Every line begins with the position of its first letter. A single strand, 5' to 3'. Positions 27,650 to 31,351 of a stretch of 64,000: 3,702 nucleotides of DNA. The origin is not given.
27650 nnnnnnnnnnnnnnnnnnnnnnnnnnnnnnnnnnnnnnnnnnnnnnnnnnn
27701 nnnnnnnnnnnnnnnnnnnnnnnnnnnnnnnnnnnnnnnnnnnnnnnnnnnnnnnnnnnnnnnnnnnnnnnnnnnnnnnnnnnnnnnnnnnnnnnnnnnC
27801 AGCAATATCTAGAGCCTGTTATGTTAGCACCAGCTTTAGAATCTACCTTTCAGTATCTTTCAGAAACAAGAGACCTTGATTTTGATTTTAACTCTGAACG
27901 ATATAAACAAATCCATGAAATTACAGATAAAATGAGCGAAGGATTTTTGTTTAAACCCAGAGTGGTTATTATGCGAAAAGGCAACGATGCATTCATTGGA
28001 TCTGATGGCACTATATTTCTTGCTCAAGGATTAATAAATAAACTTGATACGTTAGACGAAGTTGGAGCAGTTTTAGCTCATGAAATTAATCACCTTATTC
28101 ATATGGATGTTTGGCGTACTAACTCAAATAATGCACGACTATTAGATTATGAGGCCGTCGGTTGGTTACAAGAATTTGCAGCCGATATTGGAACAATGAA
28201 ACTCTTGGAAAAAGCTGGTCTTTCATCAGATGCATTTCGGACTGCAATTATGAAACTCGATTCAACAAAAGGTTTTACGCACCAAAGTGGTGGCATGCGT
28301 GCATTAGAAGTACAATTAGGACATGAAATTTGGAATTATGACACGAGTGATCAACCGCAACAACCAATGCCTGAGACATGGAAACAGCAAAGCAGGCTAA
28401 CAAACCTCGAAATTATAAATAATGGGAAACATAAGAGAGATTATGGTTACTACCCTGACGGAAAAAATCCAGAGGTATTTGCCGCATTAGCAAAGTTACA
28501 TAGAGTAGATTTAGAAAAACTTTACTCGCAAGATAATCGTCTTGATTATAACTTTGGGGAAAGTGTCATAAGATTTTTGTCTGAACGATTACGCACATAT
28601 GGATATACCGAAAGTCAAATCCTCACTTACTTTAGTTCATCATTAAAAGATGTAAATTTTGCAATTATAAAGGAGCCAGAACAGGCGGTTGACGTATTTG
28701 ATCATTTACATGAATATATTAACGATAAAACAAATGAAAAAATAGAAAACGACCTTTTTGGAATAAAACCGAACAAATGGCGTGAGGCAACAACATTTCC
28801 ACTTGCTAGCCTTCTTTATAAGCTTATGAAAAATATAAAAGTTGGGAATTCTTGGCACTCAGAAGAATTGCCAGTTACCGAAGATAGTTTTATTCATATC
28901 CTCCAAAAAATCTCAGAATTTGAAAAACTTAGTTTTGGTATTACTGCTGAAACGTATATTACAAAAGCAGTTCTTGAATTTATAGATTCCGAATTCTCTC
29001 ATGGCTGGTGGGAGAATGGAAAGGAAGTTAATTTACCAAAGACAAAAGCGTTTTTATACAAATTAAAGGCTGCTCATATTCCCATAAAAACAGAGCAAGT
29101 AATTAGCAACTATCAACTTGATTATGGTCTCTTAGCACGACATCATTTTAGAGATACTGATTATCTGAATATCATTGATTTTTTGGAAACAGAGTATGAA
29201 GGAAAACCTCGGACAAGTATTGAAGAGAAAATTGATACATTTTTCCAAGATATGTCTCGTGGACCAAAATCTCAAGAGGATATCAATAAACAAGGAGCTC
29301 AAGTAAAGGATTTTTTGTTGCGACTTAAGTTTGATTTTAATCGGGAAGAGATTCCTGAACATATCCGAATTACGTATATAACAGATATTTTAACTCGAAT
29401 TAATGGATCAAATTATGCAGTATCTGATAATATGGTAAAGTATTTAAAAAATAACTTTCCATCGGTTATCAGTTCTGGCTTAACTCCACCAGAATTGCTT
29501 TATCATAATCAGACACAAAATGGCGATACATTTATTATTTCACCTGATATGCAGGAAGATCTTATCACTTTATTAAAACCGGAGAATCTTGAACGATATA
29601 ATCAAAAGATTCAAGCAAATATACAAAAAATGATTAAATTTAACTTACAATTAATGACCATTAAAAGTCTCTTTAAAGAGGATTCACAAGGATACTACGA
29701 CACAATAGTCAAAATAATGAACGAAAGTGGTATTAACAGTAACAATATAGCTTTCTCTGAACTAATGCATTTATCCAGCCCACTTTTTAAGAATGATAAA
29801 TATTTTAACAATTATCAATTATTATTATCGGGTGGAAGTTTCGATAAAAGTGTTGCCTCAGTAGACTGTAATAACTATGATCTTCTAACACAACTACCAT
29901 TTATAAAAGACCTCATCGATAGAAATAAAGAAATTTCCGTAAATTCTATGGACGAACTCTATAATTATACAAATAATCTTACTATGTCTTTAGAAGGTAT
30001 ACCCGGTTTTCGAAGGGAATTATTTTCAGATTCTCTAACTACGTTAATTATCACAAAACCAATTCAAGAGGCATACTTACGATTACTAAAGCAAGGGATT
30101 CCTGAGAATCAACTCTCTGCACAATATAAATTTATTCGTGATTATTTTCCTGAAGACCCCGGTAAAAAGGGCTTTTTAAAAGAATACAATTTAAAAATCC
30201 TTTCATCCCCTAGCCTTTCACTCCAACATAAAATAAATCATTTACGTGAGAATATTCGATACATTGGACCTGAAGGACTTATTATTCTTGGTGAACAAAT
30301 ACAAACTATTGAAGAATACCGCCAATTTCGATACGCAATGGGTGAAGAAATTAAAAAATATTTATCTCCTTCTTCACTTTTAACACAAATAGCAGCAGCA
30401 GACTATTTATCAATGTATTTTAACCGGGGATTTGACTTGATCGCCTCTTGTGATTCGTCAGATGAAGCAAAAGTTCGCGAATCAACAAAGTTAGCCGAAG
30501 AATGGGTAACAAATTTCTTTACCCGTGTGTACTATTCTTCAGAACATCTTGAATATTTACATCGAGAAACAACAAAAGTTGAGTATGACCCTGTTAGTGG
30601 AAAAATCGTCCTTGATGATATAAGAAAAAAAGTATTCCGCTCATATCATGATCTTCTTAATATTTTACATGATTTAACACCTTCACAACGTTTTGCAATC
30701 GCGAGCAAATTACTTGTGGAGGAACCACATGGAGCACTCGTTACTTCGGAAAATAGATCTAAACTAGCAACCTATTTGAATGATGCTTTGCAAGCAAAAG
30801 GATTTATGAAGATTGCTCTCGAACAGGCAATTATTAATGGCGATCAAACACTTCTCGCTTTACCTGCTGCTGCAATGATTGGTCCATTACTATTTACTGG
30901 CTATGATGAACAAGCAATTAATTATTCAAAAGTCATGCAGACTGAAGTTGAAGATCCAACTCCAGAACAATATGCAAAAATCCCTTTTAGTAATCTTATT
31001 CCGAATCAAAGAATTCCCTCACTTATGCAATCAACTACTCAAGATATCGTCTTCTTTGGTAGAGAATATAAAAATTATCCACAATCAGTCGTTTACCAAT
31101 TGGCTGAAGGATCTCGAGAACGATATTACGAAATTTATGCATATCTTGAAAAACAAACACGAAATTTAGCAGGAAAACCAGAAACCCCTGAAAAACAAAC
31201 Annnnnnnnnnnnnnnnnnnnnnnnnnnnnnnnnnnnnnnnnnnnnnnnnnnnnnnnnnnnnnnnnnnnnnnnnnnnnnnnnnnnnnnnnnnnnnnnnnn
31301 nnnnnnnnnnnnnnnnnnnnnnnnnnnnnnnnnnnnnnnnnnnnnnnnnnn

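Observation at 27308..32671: Single polypeptide combining an M48-like metalloprotease motif and an ABC1/UbiB-like kinase domain, with a 78-bp tandem repeat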

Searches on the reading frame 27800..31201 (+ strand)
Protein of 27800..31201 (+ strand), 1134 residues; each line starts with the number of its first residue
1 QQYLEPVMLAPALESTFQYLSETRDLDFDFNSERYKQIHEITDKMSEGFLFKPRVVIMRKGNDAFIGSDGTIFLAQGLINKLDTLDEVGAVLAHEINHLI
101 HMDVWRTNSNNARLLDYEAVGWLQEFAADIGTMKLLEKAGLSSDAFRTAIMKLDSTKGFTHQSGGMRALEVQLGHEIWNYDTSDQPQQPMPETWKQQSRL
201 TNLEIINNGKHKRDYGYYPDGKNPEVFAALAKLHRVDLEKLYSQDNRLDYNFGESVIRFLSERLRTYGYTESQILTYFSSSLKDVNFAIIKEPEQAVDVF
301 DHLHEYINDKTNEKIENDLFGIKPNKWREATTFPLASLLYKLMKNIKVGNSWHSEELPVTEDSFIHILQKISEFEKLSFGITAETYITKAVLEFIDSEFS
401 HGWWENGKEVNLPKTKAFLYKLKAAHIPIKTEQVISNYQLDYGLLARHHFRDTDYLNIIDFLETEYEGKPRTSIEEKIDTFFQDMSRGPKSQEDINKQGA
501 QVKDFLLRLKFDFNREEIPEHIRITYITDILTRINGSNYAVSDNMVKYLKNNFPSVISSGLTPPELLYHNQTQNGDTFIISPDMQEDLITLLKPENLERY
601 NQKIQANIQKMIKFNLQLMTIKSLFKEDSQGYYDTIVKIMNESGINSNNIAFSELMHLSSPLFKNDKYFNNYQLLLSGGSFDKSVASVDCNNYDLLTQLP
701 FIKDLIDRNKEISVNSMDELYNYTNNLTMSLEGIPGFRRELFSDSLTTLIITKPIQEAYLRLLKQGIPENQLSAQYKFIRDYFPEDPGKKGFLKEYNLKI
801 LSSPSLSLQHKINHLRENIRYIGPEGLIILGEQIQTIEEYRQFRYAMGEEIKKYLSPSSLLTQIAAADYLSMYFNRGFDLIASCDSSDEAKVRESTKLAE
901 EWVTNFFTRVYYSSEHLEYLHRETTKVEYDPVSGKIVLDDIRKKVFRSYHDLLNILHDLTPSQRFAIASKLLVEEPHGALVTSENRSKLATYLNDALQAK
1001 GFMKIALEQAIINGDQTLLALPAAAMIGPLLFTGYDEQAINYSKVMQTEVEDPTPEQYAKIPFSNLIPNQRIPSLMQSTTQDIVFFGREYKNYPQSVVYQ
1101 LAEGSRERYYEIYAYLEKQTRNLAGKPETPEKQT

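Call 73: predict_structure(alignment_id=A5)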
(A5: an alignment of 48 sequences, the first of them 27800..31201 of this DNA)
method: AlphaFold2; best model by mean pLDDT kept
length: 1134 residues; sequences in the alignment: 48
mean_pLDDT: 79.9   pTM: 0.76
mean pLDDT of the five models: 79.9, 79.3, 77.9, 77.8, 76.1
residues with pLDDT >= 90: 427; 70-90: 456; 50-70: 126; < 50: 125
segments of 3 or more residues with pLDDT < 50: 1-8, 216-221, 326-331, 402-408, 441-450, 551-581, 591-593, 595-597, 666-684, 911-924, 1123-1134
pLDDT, mean of each block of 10 residues (from residue 1): 45 85 88 90 92 91 88 94 96 93 70 70 86 95 94 69 87 88 93 92 86 54 72 88 64 79 93 89 68 90 89 89 57 75 69 74 92 73 81 80 50 86 88 70 42 70 78 87 81 71 83 86 93 85 57 40 39 38 49 48 73 87 89 95 89 86 59 44 60 92 86 91 89 79 90 94 93 94 86 91 92 90 87 93 88 70 73 70 92 94 82 41 64 87 85 88 89 88 92 89 92 90 92 94 95 71 92 93 88 90 93 90 39 31
secondary structure, 60 per line:
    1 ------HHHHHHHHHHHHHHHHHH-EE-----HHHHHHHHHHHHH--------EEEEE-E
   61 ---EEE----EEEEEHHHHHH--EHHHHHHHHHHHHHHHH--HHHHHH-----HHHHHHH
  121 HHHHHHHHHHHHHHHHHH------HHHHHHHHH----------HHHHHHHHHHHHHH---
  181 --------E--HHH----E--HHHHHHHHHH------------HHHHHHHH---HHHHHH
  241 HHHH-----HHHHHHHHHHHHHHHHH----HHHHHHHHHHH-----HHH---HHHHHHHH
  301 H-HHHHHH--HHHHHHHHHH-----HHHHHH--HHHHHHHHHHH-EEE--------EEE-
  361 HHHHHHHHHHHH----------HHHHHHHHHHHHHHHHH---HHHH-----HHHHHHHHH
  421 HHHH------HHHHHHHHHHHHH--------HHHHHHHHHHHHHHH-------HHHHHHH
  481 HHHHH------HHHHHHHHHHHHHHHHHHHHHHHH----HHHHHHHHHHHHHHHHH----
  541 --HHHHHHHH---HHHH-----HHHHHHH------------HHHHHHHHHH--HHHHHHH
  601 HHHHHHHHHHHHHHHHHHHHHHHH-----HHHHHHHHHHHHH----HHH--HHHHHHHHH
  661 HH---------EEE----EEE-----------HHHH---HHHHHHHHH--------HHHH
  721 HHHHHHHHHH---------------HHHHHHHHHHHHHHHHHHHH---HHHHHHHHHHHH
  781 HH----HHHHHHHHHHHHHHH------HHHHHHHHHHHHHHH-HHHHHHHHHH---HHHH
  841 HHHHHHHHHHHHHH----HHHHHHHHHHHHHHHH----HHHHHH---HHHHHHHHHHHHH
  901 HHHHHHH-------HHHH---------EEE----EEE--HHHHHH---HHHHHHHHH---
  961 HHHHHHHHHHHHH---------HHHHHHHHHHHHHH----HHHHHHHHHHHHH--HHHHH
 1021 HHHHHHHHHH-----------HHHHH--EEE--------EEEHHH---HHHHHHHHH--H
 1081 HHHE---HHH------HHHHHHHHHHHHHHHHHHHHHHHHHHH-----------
elements in order (helices of 4 or more, strands of 3 or more residues): H7-24 H33-45 E54-58 E64-66 E71-75 H76-81 H85-100 H103-108 H114-138 H145-153 H164-177 H202-211 H224-231 H235-244 H250-266 H271-281 H293-301 H303-308 H311-320 H326-331 H334-344 E346-348 E357-359 H361-372 H383-399 H403-406 H412-424 H431-443 H452-466 H474-485 H492-515 H520-536 H543-550 H554-557 H563-569 H582-591 H594-624 H630-642 H652-662 E672-674 E679-681 H693-696 H700-708 H717-730 H746-765 H769-782 H787-801 H808-822 H824-833 H837-854 H859-874 H879-884 H888-907 H915-918 E928-930 E935-937 H940-945 H949-957 H961-973 H983-996 H1001-1013 H1016-1030 H1042-1046 E1049-1051 E1060-1062 H1069-1077 H1080-1083 H1097-1123

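Call 75: fold_search(model_id=the predicted structure, library=pdb)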
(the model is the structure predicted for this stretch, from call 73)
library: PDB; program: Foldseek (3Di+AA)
matches with E <= 10: 444; with E <= 0.001: 0
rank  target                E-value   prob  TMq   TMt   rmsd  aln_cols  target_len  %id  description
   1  7qds_B                2.2e-03  0.63  0.10  0.11  32.2      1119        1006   10  Apo human SKI complex in the open state (released 2022-02-02)
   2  6ait_A                5.5e-03  1.00  0.13  0.32  17.3       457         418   13  Crystal structure of E. coli BepA (released 2018-12-26)
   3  6ait_D                5.5e-03  1.00  0.12  0.31  18.3       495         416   14  Crystal structure of E. coli BepA (released 2018-12-26)
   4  4buj_B                5.7e-03  0.47  0.11  0.09  42.3      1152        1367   11  Crystal structure of the S. cerevisiae Ski2-3-8 complex (released 2013-08-28)
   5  8j8p_C                8.1e-03  0.41  0.10  0.12  42.4      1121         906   11  Structure of the four-component Paf1 complex from Saccharomyces eubayanus (released 2023-05-24)
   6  3c37_B                9.5e-03  1.00  0.13  0.57   5.7       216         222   19  X-ray structure of the putative Zn-dependent peptidase Q74D82 at the resolution 1.7 A. Northeast Structural Genomics C (released 2008-02-12)
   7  7qdr_B                1.2e-02  0.28  0.09  0.09  38.7      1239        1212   12  Apo human SKI complex in the closed state (released 2022-02-02)
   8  3c37_A                1.3e-02  1.00  0.12  0.55   5.7       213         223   19  X-ray structure of the putative Zn-dependent peptidase Q74D82 at the resolution 1.7 A. Northeast Structural Genomics C (released 2008-02-12)
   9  8tkf_A                1.4e-02  0.25  0.10  0.06  39.9      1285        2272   11  Human Type 3 IP3 Receptor - Activated State (+IP3/ATP/JD Ca2+) (released 2023-11-08)
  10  2xwu_B                1.5e-02  0.63  0.14  0.16  23.8      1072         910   11  CRYSTAL STRUCTURE OF IMPORTIN 13 - UBC9 COMPLEX (released 2010-12-29)
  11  6ted_Q                1.5e-02  0.33  0.10  0.12  38.8      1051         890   12  Structure of complete, activated transcription complex Pol II-DSIF-PAF-SPT6 uncovers allosteric elongation activation  (released 2020-07-22)
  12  6ait_F                2.1e-02  1.00  0.13  0.33  18.8       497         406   13  Crystal structure of E. coli BepA (released 2018-12-26)
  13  7dkh_A                2.2e-02  0.20  0.08  0.09  40.8      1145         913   11  Crystal structure of the Ctr9/Paf1/Cdc73/Rtf1 quaternary complex (released 2021-11-24)
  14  6ait_E                2.3e-02  1.00  0.12  0.32  18.6       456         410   12  Crystal structure of E. coli BepA (released 2018-12-26)
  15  7bii_A                2.3e-02  0.63  0.18  0.12  30.1      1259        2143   11  Crystal structure of Nematocida HUWE1 (released 2021-07-28)
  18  6sar                  3.1e-02  0.99  0.12  0.32  17.9       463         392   12  E coli BepA/YfgC (released 2020-08-26)
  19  6ait_B                3.1e-02  0.97  0.10  0.27  17.7       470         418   12  Crystal structure of E. coli BepA (released 2018-12-26)
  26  6ait_C                4.7e-02  0.97  0.10  0.27  18.5       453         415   12  Crystal structure of E. coli BepA (released 2018-12-26)
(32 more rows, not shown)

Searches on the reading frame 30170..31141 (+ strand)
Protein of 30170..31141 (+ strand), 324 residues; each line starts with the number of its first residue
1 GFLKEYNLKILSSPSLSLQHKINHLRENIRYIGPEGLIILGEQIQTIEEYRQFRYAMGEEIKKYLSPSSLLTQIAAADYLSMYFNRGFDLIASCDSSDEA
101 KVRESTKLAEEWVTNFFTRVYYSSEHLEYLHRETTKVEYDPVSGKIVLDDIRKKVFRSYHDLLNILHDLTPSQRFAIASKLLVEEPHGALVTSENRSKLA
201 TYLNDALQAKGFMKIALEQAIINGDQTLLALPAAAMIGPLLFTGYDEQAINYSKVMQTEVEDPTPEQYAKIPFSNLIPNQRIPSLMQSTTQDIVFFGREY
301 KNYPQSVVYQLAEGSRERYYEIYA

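Call 89: search_solved_structures(query=A6, max_evalue=10, show_alignments=0)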
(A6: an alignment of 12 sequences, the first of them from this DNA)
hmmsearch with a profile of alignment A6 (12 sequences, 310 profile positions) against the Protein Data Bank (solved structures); distinct sequences matched with E-value up to 10: 2.
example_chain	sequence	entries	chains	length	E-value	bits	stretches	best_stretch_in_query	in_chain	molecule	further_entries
5xy3_F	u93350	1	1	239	0.11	15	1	72-166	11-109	Ribosomal protein L30p/L7e, putative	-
7qh7_p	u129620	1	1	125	0.6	12.6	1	99-161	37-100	Peptidyl-tRNA hydrolase ICT1, mitochondrial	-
